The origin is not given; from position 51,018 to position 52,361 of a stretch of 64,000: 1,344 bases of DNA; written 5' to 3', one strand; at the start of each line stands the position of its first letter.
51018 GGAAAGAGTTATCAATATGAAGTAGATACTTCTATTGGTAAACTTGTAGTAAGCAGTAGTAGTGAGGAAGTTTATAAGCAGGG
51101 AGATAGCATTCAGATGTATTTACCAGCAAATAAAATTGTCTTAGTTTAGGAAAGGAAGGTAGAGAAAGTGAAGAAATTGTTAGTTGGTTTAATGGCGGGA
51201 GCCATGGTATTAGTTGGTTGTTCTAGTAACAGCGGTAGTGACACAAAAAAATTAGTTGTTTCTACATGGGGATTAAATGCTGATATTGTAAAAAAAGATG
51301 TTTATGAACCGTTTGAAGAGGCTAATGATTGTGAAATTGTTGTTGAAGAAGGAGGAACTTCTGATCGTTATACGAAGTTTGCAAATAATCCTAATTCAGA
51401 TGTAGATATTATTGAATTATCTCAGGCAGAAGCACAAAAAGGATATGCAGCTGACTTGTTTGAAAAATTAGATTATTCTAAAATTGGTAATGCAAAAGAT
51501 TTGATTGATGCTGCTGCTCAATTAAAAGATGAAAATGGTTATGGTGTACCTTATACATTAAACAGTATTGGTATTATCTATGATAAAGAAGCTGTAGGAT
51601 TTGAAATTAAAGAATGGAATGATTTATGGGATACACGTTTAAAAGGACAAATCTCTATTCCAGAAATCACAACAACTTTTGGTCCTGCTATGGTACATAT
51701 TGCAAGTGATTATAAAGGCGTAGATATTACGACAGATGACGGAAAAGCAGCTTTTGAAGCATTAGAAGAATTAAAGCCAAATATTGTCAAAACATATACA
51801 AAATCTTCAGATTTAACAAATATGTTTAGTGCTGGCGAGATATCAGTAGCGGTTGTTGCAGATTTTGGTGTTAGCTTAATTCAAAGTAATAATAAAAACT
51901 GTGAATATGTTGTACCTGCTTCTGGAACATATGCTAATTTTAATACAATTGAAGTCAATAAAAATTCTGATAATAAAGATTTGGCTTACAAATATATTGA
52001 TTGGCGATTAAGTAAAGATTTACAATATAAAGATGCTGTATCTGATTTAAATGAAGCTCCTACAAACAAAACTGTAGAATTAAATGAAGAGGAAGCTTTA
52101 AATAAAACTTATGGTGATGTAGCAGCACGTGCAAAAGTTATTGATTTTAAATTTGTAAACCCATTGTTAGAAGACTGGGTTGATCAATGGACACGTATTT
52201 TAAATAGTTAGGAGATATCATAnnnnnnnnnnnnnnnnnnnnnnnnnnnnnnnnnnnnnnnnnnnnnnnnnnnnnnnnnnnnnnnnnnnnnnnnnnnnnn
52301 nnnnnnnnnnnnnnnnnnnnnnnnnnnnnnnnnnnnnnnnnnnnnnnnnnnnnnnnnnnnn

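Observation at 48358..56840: Guanine-riboswitch-controlled 'polyamine-type' ABC importer with two deaminases: a probable purine-derivative uptake and salvage operon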

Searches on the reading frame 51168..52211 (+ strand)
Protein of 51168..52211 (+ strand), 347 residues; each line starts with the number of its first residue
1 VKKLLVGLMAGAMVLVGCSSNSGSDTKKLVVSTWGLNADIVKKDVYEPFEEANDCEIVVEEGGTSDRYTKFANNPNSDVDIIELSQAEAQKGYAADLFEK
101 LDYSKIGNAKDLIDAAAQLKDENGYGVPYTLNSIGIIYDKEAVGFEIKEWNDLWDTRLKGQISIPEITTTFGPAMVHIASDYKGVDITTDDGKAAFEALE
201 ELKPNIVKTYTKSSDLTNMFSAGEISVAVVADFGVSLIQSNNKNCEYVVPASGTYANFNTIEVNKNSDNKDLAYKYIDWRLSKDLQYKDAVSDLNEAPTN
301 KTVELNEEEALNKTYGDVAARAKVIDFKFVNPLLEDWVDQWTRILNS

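Call 5: search_protein_families(library=pfam, proteins=[window:51168-52211:+])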
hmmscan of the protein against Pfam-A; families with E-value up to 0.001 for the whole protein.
window:51168-52211:+ (347 aa): 4 families
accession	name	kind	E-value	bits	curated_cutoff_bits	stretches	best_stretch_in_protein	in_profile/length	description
PF13416.11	SBP_bac_8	-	1.4e-32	114.1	27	1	46-308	3-270/279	Bacterial extracellular solute-binding protein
PF13343.11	SBP_bac_6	-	1.2e-21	77.8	24.6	1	94-308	26-228/245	Bacterial extracellular solute-binding protein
PF01547.30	SBP_bac_1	-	1.8e-14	54.9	26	1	40-286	9-306/307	Bacterial extracellular solute-binding protein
PF13531.11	SBP_bac_11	-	7.2e-09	36.2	25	1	44-282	15-214/227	Bacterial extracellular solute-binding protein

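Call 6: search_protein_families(library=ncbifam, proteins=[window:51168-52211:+])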
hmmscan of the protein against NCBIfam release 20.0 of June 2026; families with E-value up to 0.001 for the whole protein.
window:51168-52211:+ (347 aa): 5 families
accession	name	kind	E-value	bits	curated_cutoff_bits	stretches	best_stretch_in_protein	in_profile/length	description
NF007048.0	PRK09501.1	equivalog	6.1e-15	55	582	1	1-288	1-286/348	spermidine/putrescine ABC transporter substrate-binding protein PotD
NF007962.0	PRK10682.1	equivalog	7.4e-15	54.8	636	1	2-336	6-357/370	spermidine/putrescine ABC transporter substrate-binding protein PotF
NF011620.1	PRK15046.1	equivalog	9.8e-11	41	310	1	10-314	10-307/334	2-aminoethylphosphonate ABC transporter substrate-binding protein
TIGR03227.1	PhnS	equivalog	3.5e-10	39.3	395.3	1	8-343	17-344/360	2-aminoethylphosphonate ABC transporter substrate-binding protein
TIGR03261.1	phnS2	equivalog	9.8e-07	28.2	392.75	1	148-286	144-276/334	putative 2-aminoethylphosphonate ABC transporter substrate-binding protein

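Call 16: search_solved_structures(query=window:51168-52211:+, max_evalue=0.01)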
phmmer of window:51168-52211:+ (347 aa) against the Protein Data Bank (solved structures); distinct sequences matched with E-value up to 0.01: 33.
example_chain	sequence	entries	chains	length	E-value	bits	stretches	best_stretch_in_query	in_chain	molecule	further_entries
4edp_A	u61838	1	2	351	3.4e-114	384.4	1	3-346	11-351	ABC transporter, substrate-binding protein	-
4gl0_A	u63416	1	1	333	6e-17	64.7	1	24-309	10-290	Lmo0810 protein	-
4eqb_A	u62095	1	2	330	2.2e-15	59.6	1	22-309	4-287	Spermidine/putrescine ABC superfamily ATP binding cassette transporter, binding protein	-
7xjm_A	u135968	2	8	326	6.2e-14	54.8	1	40-291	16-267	Putrescine-binding periplasmic protein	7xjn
8y5h_E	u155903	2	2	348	2.2e-12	49.7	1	5-290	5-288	Spermidine/putrescine-binding periplasmic protein | Putrescine-binding periplasmic protein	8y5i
3rpw_A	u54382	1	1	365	3.6e-12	49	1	6-282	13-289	ABC transporter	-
1poy_1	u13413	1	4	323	1.2e-10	44.1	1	65-290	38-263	SPERMIDINE/PUTRESCINE-BINDING PROTEIN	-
1pot_A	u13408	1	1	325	1.2e-10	44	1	65-290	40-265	SPERMIDINE/PUTRESCINE-BINDING PROTEIN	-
3ttm_A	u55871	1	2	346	7.5e-10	41.4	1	23-297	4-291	Polyamine transport protein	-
3ttk_A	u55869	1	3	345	8.1e-10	41.3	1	23-297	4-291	Polyamine transport protein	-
1a99_A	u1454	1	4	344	2.2e-09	39.9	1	38-344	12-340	PUTRESCINE-BINDING PROTEIN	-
6ye0_B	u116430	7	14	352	2.4e-09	39.7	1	38-344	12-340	Putrescine-binding periplasmic protein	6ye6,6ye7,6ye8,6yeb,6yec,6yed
4r72_A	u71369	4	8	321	4e-09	39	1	48-287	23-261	ABC-type Fe3+ transport system, periplasmic component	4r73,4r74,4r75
8at0_A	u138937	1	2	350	4.8e-09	38.7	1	39-344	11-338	Putrescine-binding periplasmic protein PotF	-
3ttl_A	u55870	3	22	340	4.9e-09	38.7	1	76-295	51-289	Polyamine transport protein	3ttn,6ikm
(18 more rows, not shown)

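Call 17: search_solved_structures(query=window:51168-52211:+, max_evalue=1e-50, show_alignments=1)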
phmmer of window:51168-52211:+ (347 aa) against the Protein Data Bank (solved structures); distinct sequences matched with E-value up to 1e-50: 1.
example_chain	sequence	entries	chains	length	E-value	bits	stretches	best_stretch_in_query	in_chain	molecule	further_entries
4edp_A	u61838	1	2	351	3.4e-114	384.4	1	3-346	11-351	ABC transporter, substrate-binding protein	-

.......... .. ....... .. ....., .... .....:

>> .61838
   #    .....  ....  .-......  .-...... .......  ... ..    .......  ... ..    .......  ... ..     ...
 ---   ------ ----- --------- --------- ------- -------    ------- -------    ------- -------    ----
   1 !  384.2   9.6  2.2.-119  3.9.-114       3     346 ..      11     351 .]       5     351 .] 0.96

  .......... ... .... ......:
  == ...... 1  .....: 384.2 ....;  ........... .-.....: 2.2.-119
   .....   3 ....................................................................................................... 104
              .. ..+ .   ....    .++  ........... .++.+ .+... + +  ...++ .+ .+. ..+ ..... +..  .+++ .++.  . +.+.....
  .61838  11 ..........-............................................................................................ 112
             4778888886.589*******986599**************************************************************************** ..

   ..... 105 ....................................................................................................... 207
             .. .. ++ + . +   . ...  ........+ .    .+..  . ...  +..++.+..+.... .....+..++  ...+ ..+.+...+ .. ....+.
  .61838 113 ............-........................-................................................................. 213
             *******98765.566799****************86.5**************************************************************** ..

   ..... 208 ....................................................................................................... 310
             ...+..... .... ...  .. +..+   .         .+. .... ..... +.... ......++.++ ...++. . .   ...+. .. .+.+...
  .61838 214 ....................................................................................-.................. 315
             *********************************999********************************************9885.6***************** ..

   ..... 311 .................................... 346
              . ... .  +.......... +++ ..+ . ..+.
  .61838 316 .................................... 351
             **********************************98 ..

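Call 19: find_related_loci(query=window:51168-52211:+, collection=genome_contigs, flank=10000)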
Query window:51168-52211:+ (347 aa) in genome_contigs; peptide patterns used: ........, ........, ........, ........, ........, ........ (x = any residue, [..] = any of these).
199 stretches matched a pattern; 7 encode a relative of the query (tblastn E <= 1e-3); 6 distinct loci.
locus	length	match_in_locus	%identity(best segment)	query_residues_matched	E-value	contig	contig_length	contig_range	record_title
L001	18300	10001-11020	95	8-347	0e+0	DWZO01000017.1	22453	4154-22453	MAG TPA_asm: Candidatus Massilimicrobiota merdigallinarum isolate CHK183-8118 CHK183__C54977_L22453_SAMEA5754827, whole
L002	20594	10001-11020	95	8-347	0e+0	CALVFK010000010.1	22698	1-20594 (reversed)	MAG: uncultured Massilimicrobiota sp. isolate BRZ_QR__bin26 genome assembly, contig: BRZ_QR__NODE_2175_length_22698_cov_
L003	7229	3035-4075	85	1-347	0e+0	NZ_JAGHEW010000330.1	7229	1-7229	MAG: Thomasclavelia sp. isolate MAG.139 k127_1360035, whole genome shotgun sequence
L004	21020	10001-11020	95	8-347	0e+0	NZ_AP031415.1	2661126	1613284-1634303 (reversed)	Massilimicrobiota timonensis strain f30 chromosome, complete genome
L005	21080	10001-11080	56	1-347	1e-128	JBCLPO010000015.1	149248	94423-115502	Lachnospiraceae bacterium 54-53 voucher GPTB0138 scaffold15, whole genome shotgun sequence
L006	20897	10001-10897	21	9-303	4e-5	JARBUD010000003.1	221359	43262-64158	MAG: Xanthobacteraceae bacterium isolate L_E1_T20_C_bin.47 scaffold_65, whole genome shotgun sequence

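Call 20: find_homologous_proteins(query=window:51168-52211:+, max_evalue=1e-20)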
Query window:51168-52211:+ (347 aa): 841 proteins with E <= 1e-20 among 4036 candidates; the best 120 are listed.
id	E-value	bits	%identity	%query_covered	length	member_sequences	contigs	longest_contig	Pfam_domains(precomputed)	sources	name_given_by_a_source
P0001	1.2e-215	733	95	100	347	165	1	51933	PF13531.12,PF13416.12,PF13343.12,PF01547.31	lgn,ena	-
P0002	2.8e-197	672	85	100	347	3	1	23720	PF13531.12,PF13416.12,PF13343.12,PF01547.31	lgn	-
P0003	5.8e-188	642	83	100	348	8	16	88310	PF13531.12,PF13416.12,PF13343.12,PF01547.31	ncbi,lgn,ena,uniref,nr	ncbi:ABC transporter substrate-binding protein [uncultured Thomasclavelia sp.]|uniref:ABC transporte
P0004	1.8e-154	532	72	100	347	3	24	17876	PF13531.12,PF13416.12,PF13343.12,PF01547.31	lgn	-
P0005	1.1e-151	522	70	100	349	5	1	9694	PF13531.12,PF13416.12,PF13343.12,PF01547.31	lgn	-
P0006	1.9e-151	522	72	97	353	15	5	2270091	PF13531.12,PF13416.12,PF13343.12,PF01547.31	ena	-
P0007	7.7e-151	520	69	100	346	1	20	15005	PF13531.12,PF13416.12,PF13343.12,PF01547.31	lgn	-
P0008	1.6e-150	519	94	72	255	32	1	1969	PF13531.12,PF13416.12,PF13343.12,PF01547.31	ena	-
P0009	4.4e-150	517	69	100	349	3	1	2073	PF13531.12,PF13416.12,PF13343.12,PF01547.31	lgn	-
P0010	6.0e-147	507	68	100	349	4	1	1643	PF13531.12,PF13416.12,PF13343.12,PF01547.31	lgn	-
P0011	4.0e-145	501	67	100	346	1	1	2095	PF13531.12,PF13416.12,PF13343.12,PF01547.31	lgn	-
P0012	2.8e-142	492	64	100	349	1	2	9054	PF13531.12,PF13416.12,PF13343.12,PF01547.31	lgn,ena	-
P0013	3.3e-142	491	64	100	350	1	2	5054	PF13531.12,PF13416.12,PF13343.12,PF01547.31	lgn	-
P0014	3.7e-142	491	65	100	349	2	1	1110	PF13531.12,PF13416.12,PF13343.12,PF01547.31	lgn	-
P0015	4.0e-142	491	64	100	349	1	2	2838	PF13531.12,PF13416.12,PF13343.12,PF01547.31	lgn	-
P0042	1.3e-132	460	59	100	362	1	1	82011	PF13416.12,PF13343.12,PF01547.31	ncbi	-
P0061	2.5e-129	449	60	100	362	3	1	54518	PF13416.12,PF13343.12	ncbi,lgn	ncbi:MAG: polyamine ABC transporter substrate-binding protein [Anaerocolumna sp.]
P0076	1.4e-126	440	59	100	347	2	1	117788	PF13531.12,PF13416.12,PF13343.12,PF01547.31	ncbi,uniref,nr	ncbi:ABC transporter substrate-binding protein [Ornithinibacillus californiensis]|uniref:ABC transpo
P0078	2.7e-126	439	60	100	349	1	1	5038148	PF13531.12,PF13416.12,PF13343.12,PF01547.31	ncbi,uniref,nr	ncbi:ABC transporter substrate-binding protein [Bacillus sp. FJAT-27251]|uniref:ABC transporter subs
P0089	1.4e-124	433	49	99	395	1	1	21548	PF13531.12,PF13416.12,PF13343.12,PF01547.31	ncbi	-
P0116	7.0e-123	428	59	97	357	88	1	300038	PF13531.12,PF13416.12,PF13343.12,PF01547.31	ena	-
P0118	8.6e-123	427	57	100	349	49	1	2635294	PF13531.12,PF13416.12,PF13343.12,PF01547.31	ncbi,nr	ncbi:hypothetical protein CAR_c20980 [Carnobacterium sp. 17-4]|nr:hypothetical protein CAR_c20980 [C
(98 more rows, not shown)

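Call 29: find_encoding_contigs(protein=P0078, flank=10000, max_places=1)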
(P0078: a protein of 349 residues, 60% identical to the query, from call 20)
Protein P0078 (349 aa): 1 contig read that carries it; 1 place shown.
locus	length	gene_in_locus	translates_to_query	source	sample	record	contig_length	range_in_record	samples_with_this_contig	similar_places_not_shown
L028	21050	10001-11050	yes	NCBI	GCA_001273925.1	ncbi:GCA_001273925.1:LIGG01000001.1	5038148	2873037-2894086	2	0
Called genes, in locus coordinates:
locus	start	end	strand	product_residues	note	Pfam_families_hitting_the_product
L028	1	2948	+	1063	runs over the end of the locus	PF18884:TSP3_bac (faint), PF00092:VWA, PF13519:VWA_2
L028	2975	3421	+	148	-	-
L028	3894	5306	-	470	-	-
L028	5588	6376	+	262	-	PF01557:FAA_hydrolase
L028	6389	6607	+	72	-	PF14552:Tautomerase_2, PF01361:Tautomerase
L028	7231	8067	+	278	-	PF00528:BPD_transp_1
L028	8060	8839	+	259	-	PF00528:BPD_transp_1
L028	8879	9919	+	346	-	PF00005:ABC_tran, PF13304:AAA_21 (faint), PF08402:TOBE_2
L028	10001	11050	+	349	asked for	PF01547:SBP_bac_1, PF13531:SBP_bac_11, PF13416:SBP_bac_8, PF13343:SBP_bac_6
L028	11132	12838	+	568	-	PF01979:Amidohydro_1, PF07969:Amidohydro_3 (weak), PF13382:Adenine_deam_C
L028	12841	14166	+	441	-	PF01979:Amidohydro_1, PF07969:Amidohydro_3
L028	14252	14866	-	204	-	PF03458:Gly_transporter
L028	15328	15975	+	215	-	PF01323:DSBA, PF13462:Thioredoxin_4, PF13743:Thioredoxin_5 (weak)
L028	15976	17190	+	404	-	PF04389:Peptidase_M28 (weak), PF01546:Peptidase_M20, PF07687:M20_dimer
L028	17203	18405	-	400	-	PF00480:ROK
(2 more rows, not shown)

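Call 30: find_encoding_contigs(protein=P0118, flank=10000, max_places=1)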
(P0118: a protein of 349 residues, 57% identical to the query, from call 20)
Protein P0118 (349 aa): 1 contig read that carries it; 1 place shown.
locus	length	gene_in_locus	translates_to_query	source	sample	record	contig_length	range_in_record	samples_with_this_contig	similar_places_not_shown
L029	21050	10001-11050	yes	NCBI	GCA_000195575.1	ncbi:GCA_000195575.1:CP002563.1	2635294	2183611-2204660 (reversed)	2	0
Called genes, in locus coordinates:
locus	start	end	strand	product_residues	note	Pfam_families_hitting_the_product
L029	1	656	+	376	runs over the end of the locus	PF02771:Acyl-CoA_dh_N, PF02770:Acyl-CoA_dh_M, PF00441:Acyl-CoA_dh_1, PF08028:Acyl-CoA_dh_2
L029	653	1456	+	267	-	PF01012:ETF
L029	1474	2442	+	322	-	PF01012:ETF, PF00766:ETF_alpha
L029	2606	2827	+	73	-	-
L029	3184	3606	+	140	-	-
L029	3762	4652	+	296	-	PF23441:SDR, PF00106:adh_short, PF08659:KR, PF13561:adh_short_C2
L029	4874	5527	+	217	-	PF00485:PRK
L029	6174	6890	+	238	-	PF01988:VIT1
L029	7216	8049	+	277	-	PF00528:BPD_transp_1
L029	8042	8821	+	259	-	PF00528:BPD_transp_1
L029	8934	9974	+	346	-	PF00005:ABC_tran, PF13304:AAA_21 (faint), PF08402:TOBE_2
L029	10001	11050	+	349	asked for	PF01547:SBP_bac_1, PF13531:SBP_bac_11, PF13416:SBP_bac_8, PF13343:SBP_bac_6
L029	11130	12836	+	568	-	PF07969:Amidohydro_3 (weak), PF01979:Amidohydro_1, PF07969:Amidohydro_3, PF13382:Adenine_deam_C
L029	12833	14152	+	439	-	PF01979:Amidohydro_1, PF07969:Amidohydro_3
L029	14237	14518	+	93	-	PF06803:DUF1232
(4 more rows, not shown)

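Call 31: find_encoding_contigs(protein=P0076, flank=10000, max_places=1)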
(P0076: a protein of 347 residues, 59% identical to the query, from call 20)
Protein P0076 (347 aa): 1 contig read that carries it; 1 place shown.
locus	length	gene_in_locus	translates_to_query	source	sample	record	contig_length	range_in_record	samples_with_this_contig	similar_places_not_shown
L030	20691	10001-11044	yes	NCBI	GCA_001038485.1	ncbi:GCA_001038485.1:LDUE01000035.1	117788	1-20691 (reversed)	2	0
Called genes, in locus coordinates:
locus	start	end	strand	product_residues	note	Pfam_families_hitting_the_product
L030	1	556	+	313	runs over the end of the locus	PF20275:CTD10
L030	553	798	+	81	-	PF20293:MC6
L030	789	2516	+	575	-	PF10088:DUF2326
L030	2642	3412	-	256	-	-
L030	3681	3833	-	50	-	-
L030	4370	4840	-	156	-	PF06338:ComK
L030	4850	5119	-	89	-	PF01381:HTH_3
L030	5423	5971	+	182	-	PF04542:Sigma70_r2 (weak), PF04545:Sigma70_r4 (weak), PF08281:Sigma70_r4_2 (weak)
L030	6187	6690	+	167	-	PF04471:Mrr_cat, PF13156:Mrr_cat_2 (weak), PF22722:NA-iREase1 (weak)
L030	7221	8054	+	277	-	PF00528:BPD_transp_1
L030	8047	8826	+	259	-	PF00528:BPD_transp_1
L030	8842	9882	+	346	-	PF00005:ABC_tran, PF13304:AAA_21 (faint), PF08402:TOBE_2 (weak)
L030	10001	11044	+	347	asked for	PF01547:SBP_bac_1, PF13531:SBP_bac_11, PF13416:SBP_bac_8, PF13343:SBP_bac_6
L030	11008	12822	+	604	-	PF01979:Amidohydro_1, PF07969:Amidohydro_3 (weak), PF13382:Adenine_deam_C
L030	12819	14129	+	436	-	PF01979:Amidohydro_1, PF07969:Amidohydro_3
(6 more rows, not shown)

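Call 32: find_encoding_contigs(protein=P0061, flank=10000, max_places=1)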
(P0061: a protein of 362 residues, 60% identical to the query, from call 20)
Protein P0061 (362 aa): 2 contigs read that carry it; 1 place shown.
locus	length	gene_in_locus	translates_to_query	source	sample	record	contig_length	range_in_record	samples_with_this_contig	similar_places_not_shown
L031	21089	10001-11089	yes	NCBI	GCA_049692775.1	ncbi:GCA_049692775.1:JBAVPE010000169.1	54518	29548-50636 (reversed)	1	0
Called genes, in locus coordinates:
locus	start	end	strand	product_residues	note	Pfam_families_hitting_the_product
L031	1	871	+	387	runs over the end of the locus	PF22020:RlmL_1st, PF02926:THUMP, PF01170:UPF0020, PF05175:MTS (faint)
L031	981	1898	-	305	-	PF00561:Abhydrolase_1, PF12146:Hydrolase_4, PF20408:Abhydrolase_11 (faint), PF02089:Palm_thioest (weak), PF10230:LIDHydrolase, PF12697:Abhydrolase_6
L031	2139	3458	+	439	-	PF01520:Amidase_3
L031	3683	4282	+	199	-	PF01725:Ham1p_like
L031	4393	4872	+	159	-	PF00149:Metallophos, PF12850:Metallophos_2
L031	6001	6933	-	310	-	PF00126:HTH_1, PF03466:LysR_substrate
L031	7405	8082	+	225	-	PF00528:BPD_transp_1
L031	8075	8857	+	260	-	PF00528:BPD_transp_1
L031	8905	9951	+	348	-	PF00005:ABC_tran, PF13304:AAA_21 (faint), PF08402:TOBE_2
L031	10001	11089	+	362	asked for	PF13416:SBP_bac_8, PF13343:SBP_bac_6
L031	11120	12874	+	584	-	PF07969:Amidohydro_3 (faint), PF01979:Amidohydro_1, PF13382:Adenine_deam_C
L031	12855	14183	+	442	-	PF01979:Amidohydro_1, PF07969:Amidohydro_3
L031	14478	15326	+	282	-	PF02645:DegV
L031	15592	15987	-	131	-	PF01243:PNPOx_N, PF16242:Pyrid_ox_like (weak)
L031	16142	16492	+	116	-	PF01638:HxlR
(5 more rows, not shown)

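Call 83: find_encoding_contigs(protein=P0006, flank=8000, max_places=1)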
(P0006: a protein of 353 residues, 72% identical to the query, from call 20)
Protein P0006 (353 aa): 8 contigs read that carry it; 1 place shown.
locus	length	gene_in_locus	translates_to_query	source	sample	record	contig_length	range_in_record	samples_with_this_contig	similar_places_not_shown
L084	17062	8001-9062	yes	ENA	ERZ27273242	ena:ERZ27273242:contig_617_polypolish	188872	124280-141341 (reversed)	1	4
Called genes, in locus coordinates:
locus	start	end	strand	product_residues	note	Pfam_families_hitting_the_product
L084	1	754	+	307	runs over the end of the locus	PF00561:Abhydrolase_1, PF12146:Hydrolase_4, PF02230:Abhydrolase_2 (faint)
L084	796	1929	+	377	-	PF00149:Metallophos, PF12850:Metallophos_2 (weak), PF12320:SbcD_C (weak)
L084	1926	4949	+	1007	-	PF13555:AAA_29 (weak), PF13558:SbcC_Walker_B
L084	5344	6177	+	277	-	PF00528:BPD_transp_1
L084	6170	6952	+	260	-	PF00528:BPD_transp_1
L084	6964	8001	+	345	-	PF00005:ABC_tran, PF13304:AAA_21 (faint), PF08402:TOBE_2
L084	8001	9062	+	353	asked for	PF01547:SBP_bac_1, PF13531:SBP_bac_11, PF13416:SBP_bac_8, PF13343:SBP_bac_6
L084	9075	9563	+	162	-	PF01979:Amidohydro_1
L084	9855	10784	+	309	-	PF01979:Amidohydro_1 (weak), PF13382:Adenine_deam_C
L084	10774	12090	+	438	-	PF01979:Amidohydro_1, PF07969:Amidohydro_3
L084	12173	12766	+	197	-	PF04892:VanZ-LLP1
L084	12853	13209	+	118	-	PF01022:HTH_5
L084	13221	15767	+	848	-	PF00403:HMA, PF00122:E1-E2_ATPase, PF00702:Hydrolase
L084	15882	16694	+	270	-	PF01966:HD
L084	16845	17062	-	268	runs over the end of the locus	PF01418:HTH_6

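Call 84: find_encoding_contigs(protein=P0042, flank=8000, max_places=1)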
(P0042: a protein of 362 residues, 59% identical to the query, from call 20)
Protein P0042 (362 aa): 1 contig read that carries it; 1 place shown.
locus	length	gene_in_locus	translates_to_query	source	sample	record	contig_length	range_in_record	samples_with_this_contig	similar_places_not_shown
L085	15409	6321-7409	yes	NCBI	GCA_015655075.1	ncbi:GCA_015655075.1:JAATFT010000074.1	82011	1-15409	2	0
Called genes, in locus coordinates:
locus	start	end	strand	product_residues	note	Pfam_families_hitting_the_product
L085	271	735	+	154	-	PF00583:Acetyltransf_1, PF13302:Acetyltransf_3, PF13508:Acetyltransf_7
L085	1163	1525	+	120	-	-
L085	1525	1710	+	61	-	-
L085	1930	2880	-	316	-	PF00126:HTH_1, PF03466:LysR_substrate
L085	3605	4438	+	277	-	PF00528:BPD_transp_1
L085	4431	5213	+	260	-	PF00528:BPD_transp_1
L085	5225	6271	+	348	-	PF00005:ABC_tran, PF08402:TOBE_2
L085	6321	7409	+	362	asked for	PF01547:SBP_bac_1 (weak), PF13416:SBP_bac_8, PF13343:SBP_bac_6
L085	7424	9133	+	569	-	PF07969:Amidohydro_3 (faint), PF01979:Amidohydro_1, PF13382:Adenine_deam_C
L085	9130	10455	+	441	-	PF01979:Amidohydro_1, PF07969:Amidohydro_3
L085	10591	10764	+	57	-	PF00106:adh_short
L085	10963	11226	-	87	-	PF06769:YoeB_toxin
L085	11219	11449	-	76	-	PF02604:PhdYeFM_antitox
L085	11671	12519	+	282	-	PF02645:DegV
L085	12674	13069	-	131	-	PF01243:PNPOx_N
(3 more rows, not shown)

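Call 85: find_encoding_contigs(protein=P0089, flank=8000, max_places=1)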
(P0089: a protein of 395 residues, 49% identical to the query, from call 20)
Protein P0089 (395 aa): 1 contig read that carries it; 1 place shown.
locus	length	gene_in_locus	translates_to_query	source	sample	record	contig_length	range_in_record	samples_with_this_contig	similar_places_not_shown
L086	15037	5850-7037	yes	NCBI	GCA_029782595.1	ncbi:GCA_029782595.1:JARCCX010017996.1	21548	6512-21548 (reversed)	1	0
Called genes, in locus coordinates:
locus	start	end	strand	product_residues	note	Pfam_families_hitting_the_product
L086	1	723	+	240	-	?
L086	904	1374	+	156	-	PF01487:DHquinase_I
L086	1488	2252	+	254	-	PF01487:DHquinase_I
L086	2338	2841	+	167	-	PF00583:Acetyltransf_1, PF13673:Acetyltransf_10 (weak)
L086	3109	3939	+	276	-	PF00528:BPD_transp_1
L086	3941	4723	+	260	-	PF00528:BPD_transp_1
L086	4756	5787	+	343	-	PF00005:ABC_tran, PF13304:AAA_21 (faint), PF08402:TOBE_2 (weak)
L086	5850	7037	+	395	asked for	PF01547:SBP_bac_1 (weak), PF13416:SBP_bac_8, PF13531:SBP_bac_11, PF13343:SBP_bac_6, PF13416:SBP_bac_8, PF13531:SBP_bac_11 (weak), PF01547:SBP_bac_1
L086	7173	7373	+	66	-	-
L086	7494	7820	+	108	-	PF01979:Amidohydro_1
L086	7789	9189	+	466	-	PF01979:Amidohydro_1, PF07969:Amidohydro_3 (weak), PF01979:Amidohydro_1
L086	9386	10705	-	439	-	PF01546:Peptidase_M20, PF07687:M20_dimer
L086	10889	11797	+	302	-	PF02016:Peptidase_S66, PF17676:Peptidase_S66C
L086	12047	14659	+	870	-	PF00690:Cation_ATPase_N, PF00122:E1-E2_ATPase, PF00702:Hydrolase, PF13246:Cation_ATPase, PF08282:Hydrolase_3 (weak), PF00689:Cation_ATPase_C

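Call 86: find_encoding_contigs(protein=P0116, flank=8000, max_places=1)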
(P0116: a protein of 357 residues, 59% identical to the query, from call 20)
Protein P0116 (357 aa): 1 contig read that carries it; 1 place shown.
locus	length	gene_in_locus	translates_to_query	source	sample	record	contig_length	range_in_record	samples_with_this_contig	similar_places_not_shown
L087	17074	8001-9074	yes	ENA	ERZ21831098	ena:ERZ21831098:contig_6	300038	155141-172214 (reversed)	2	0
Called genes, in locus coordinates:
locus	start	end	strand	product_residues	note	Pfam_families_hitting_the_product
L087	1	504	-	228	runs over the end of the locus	PF06570:DUF1129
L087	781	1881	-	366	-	PF01926:MMR_HSR1, PF02421:FeoB_N, PF06071:YchF-GTPase_C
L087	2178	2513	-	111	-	PF17762:HTH_ParB (weak), PF23552:ParB_C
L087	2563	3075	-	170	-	PF02195:ParB_N, PF17762:HTH_ParB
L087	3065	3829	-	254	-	PF00142:Fer4_NifH, PF00448:SRP54 (faint), PF01656:CbiA, PF02374:ArsA_ATPase (faint), PF06564:CBP_BcsQ, PF09140:MipZ, PF10609:ParA, PF13614:AAA_31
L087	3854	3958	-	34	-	-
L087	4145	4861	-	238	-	PF02527:GidB, PF13847:Methyltransf_31 (weak)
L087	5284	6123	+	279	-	PF00528:BPD_transp_1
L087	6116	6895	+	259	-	PF00528:BPD_transp_1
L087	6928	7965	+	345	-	PF00005:ABC_tran, PF13304:AAA_21 (faint), PF08402:TOBE_2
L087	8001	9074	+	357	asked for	PF01547:SBP_bac_1, PF13416:SBP_bac_8, PF13531:SBP_bac_11, PF13343:SBP_bac_6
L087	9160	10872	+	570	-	PF01979:Amidohydro_1, PF07969:Amidohydro_3, PF13382:Adenine_deam_C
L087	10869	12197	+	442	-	PF01979:Amidohydro_1, PF07969:Amidohydro_3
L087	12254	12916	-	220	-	PF00702:Hydrolase, PF13419:HAD_2, PF13242:Hydrolase_like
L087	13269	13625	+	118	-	PF01541:GIY-YIG (weak)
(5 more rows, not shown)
